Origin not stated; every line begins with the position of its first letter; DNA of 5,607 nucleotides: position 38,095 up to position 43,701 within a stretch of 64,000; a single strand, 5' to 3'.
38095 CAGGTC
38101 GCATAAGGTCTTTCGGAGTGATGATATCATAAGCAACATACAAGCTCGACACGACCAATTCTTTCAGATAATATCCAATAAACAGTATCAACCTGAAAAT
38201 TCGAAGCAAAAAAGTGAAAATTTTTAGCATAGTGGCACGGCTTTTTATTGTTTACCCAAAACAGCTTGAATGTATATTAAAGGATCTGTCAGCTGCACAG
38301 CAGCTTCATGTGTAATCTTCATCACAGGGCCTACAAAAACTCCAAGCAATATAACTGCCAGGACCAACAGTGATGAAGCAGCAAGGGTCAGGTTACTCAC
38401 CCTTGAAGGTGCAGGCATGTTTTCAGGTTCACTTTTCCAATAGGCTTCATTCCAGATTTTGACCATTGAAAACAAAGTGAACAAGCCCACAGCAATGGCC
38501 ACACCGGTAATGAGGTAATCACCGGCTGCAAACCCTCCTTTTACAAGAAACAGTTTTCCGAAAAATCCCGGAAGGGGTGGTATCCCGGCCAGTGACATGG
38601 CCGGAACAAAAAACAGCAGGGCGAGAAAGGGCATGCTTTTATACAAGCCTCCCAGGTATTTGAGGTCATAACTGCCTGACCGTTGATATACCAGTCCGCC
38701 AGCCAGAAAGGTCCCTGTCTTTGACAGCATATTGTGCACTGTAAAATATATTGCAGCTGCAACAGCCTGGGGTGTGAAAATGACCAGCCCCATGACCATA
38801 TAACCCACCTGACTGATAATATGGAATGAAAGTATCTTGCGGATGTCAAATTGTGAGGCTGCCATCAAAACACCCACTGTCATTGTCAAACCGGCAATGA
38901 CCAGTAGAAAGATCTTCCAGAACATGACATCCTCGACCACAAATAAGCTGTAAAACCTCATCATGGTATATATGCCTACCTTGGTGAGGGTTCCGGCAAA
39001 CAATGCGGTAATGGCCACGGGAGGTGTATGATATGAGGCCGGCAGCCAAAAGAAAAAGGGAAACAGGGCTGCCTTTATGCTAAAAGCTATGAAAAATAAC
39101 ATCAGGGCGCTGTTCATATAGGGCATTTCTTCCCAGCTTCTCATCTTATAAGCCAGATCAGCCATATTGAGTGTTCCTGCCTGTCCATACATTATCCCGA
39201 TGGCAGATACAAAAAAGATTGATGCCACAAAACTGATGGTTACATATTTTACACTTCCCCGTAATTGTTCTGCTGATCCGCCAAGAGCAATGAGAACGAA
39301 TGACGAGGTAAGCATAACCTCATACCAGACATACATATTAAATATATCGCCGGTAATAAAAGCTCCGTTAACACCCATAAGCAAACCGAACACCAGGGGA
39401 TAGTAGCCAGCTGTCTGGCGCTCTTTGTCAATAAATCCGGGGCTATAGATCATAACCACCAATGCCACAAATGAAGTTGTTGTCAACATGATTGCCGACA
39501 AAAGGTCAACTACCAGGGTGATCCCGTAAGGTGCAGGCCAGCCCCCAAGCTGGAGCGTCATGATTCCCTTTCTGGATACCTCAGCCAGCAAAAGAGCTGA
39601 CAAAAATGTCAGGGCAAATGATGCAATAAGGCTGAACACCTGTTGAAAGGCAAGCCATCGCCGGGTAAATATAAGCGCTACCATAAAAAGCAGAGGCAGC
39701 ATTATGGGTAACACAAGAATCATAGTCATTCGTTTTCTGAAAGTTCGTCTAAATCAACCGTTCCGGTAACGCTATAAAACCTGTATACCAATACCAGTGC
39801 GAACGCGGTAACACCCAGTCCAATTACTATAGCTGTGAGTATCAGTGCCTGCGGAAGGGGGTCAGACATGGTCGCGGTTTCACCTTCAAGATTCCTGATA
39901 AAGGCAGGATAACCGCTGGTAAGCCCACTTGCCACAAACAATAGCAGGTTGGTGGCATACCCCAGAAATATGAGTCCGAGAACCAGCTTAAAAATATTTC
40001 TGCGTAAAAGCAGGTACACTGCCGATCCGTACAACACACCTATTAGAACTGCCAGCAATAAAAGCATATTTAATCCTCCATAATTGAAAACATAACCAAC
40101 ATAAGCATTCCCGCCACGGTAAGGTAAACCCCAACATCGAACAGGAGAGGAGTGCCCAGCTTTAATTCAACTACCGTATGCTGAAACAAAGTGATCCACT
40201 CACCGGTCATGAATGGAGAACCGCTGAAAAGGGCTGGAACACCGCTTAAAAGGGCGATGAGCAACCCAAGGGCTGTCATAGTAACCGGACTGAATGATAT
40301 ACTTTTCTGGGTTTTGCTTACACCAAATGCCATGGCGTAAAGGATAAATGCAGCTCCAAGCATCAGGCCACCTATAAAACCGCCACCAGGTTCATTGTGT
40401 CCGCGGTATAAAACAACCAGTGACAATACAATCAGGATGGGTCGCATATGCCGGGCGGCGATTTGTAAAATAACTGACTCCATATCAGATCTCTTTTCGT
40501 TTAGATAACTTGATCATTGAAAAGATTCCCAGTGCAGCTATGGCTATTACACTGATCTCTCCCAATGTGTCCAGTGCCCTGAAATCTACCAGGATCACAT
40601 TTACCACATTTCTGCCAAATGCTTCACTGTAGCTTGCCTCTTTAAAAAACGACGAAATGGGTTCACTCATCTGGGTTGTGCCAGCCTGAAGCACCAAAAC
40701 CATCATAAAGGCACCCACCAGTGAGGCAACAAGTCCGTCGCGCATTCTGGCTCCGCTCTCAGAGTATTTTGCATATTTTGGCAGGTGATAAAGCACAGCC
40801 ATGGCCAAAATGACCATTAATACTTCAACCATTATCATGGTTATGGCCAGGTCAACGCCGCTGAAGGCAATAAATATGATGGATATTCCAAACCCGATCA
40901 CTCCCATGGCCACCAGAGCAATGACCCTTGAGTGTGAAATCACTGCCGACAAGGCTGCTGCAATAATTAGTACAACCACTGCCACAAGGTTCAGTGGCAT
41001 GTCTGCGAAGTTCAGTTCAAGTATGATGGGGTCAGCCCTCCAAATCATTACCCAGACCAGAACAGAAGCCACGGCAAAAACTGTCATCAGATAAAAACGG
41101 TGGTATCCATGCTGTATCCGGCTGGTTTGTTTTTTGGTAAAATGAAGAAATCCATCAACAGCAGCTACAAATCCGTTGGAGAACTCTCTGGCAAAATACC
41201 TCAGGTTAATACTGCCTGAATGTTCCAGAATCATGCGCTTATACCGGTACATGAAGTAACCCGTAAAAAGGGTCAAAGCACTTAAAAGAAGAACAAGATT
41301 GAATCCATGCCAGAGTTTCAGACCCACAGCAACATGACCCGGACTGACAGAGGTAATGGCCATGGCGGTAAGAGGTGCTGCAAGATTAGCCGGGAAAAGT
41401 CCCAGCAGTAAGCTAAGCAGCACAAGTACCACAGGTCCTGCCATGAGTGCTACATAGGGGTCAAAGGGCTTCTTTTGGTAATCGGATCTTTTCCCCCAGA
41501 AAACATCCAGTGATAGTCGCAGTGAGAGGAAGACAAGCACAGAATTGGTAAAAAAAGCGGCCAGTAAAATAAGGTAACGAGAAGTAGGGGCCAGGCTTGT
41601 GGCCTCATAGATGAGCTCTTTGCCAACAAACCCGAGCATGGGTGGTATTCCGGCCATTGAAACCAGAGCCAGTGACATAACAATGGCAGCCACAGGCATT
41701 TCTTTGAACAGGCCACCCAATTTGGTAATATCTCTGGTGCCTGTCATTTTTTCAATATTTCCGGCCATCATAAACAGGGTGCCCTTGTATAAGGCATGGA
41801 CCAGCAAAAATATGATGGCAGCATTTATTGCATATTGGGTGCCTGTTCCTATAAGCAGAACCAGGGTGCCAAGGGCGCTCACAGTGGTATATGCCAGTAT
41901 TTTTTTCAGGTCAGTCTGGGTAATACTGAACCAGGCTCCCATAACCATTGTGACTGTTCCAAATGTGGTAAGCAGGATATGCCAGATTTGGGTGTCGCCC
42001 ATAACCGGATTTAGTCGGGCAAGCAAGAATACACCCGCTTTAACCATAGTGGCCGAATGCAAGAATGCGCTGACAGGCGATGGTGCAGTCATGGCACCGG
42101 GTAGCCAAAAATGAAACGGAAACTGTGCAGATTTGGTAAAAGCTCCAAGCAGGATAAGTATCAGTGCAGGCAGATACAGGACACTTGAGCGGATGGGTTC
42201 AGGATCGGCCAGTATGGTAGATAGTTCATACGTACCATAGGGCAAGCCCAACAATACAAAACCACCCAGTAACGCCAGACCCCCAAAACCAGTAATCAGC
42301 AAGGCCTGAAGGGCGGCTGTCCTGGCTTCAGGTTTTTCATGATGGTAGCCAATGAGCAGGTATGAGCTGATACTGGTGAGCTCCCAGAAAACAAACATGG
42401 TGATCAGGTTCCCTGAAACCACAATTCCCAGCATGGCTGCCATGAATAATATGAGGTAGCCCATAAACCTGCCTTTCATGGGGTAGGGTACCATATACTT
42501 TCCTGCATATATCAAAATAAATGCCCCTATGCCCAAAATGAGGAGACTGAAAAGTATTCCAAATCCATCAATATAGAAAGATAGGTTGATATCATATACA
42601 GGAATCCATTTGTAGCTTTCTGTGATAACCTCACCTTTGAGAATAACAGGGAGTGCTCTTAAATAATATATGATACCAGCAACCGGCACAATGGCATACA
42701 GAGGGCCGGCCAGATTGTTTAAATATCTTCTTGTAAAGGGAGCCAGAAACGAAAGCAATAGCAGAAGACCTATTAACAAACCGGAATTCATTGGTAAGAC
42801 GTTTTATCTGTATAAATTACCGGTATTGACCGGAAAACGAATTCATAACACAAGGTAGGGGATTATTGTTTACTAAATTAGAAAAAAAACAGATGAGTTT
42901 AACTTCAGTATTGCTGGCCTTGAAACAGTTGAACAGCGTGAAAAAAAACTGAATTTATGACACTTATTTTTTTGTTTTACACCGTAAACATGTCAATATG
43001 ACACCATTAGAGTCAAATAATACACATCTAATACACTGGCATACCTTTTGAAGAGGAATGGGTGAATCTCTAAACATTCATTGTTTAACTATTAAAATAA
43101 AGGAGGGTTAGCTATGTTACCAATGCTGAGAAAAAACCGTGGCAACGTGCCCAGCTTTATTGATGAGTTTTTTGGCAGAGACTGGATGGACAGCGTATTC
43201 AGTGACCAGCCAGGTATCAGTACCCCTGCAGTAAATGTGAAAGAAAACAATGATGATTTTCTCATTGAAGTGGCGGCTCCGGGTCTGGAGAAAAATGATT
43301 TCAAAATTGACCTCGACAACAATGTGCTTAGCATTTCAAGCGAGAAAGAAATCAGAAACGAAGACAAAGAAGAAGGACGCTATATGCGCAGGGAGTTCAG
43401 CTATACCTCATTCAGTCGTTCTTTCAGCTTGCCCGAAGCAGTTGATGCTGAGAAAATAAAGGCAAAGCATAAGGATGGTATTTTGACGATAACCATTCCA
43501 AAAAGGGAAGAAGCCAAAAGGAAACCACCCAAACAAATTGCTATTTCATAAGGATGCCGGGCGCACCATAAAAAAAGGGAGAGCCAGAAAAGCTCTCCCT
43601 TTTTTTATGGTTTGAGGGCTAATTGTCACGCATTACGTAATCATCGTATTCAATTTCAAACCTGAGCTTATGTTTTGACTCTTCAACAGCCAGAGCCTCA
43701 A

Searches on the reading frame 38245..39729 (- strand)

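Call 11: search_protein_families(library=pfam, proteins=[window:38245-39729:-], max_evalue=0.00001)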
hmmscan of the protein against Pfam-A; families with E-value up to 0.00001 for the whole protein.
window:38245-39729:- (494 aa): 1 family
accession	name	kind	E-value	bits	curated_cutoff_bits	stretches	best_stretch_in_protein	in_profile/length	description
PF00361.26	Proton_antipo_M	-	3.8e-55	187.6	21.5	1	127-411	2-287/294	NADH:quinone oxidoreductase/Mrp antiporter, TM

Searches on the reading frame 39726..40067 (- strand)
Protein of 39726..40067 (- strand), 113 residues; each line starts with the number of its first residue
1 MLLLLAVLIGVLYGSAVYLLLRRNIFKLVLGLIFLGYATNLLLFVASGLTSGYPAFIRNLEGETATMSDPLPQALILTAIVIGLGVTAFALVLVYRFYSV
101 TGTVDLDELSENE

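Call 11: search_protein_families(library=pfam, proteins=[window:39726-40067:-], max_evalue=0.00001)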
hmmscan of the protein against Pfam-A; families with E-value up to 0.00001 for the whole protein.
window:39726-40067:- (113 aa): 1 family
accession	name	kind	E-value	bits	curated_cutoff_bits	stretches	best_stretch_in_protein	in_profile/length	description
PF00420.29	Oxidored_q2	-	6.2e-22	77.6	26.1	1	5-110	2-91/95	NADH-ubiquinone/plastoquinone oxidoreductase chain 4L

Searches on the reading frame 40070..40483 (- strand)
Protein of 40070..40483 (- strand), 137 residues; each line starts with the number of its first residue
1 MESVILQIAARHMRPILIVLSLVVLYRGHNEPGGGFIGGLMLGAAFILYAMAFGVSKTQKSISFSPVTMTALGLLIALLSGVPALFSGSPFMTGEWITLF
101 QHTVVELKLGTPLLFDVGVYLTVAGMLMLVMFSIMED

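Call 11: search_protein_families(library=pfam, proteins=[window:40070-40483:-], max_evalue=0.00001)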
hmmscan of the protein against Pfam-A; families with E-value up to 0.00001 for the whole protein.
window:40070-40483:- (137 aa): 1 family
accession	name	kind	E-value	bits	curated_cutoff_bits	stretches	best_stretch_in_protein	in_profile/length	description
PF04039.18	MnhB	-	1.3e-34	119.6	22.5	1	5-128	1-126/127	Domain related to MnhB subunit of Na+/H+ antiporter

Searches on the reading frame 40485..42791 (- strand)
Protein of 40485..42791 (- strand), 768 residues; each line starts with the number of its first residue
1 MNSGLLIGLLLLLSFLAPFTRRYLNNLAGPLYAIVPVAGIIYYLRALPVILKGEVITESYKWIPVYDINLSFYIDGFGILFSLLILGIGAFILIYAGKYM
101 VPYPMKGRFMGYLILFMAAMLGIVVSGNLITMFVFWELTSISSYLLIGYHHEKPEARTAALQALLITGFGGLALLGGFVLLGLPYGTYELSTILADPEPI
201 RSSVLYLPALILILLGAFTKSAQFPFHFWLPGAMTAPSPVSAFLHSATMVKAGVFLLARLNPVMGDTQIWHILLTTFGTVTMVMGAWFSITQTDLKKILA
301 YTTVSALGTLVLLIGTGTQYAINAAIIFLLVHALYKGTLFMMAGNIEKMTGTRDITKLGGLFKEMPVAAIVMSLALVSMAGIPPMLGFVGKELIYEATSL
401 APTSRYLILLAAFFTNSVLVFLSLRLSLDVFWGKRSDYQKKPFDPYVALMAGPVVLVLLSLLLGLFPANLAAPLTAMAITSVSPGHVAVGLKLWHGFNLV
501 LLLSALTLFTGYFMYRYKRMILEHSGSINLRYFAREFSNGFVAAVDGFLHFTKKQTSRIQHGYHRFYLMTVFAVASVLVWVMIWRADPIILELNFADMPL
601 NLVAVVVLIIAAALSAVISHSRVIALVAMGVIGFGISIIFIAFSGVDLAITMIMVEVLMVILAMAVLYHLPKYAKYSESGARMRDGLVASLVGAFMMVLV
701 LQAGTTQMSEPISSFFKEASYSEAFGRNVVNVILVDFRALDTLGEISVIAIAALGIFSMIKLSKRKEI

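Call 11: search_protein_families(library=pfam, proteins=[window:40485-42791:-], max_evalue=0.00001)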
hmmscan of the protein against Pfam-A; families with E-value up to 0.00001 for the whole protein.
window:40485-42791:- (768 aa): 4 families
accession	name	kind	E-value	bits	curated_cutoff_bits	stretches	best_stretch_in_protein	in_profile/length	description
PF00361.26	Proton_antipo_M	-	4.8e-70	236.5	21.5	1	126-411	1-286/294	NADH:quinone oxidoreductase/Mrp antiporter, TM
PF20501.3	MbhE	-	1.7e-21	76.5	27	1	682-761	3-82/98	MBH, subunit E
PF13244.11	MbhD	-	2.4e-13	50.5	27.2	1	607-672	1-67/67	MBH, subunit D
PF00662.26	Proton_antipo_N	-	1e-07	32.2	24.5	1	62-109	1-50/51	NADH-Ubiquinone oxidoreductase (complex I), chain 5 N-terminus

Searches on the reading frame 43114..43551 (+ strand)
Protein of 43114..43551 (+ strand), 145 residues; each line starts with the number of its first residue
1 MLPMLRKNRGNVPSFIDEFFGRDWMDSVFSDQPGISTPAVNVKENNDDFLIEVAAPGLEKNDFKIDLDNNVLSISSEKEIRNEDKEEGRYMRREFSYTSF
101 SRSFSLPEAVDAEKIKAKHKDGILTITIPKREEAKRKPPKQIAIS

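Call 11: search_protein_families(library=pfam, proteins=[window:43114-43551:+], max_evalue=0.00001)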
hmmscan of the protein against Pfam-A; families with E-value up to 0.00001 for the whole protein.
window:43114-43551:+ (145 aa): 1 family
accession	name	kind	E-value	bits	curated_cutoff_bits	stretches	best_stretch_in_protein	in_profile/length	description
PF00011.27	HSP20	-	7.2e-27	93.9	20.8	1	42-145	2-102/102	Hsp20/alpha crystallin family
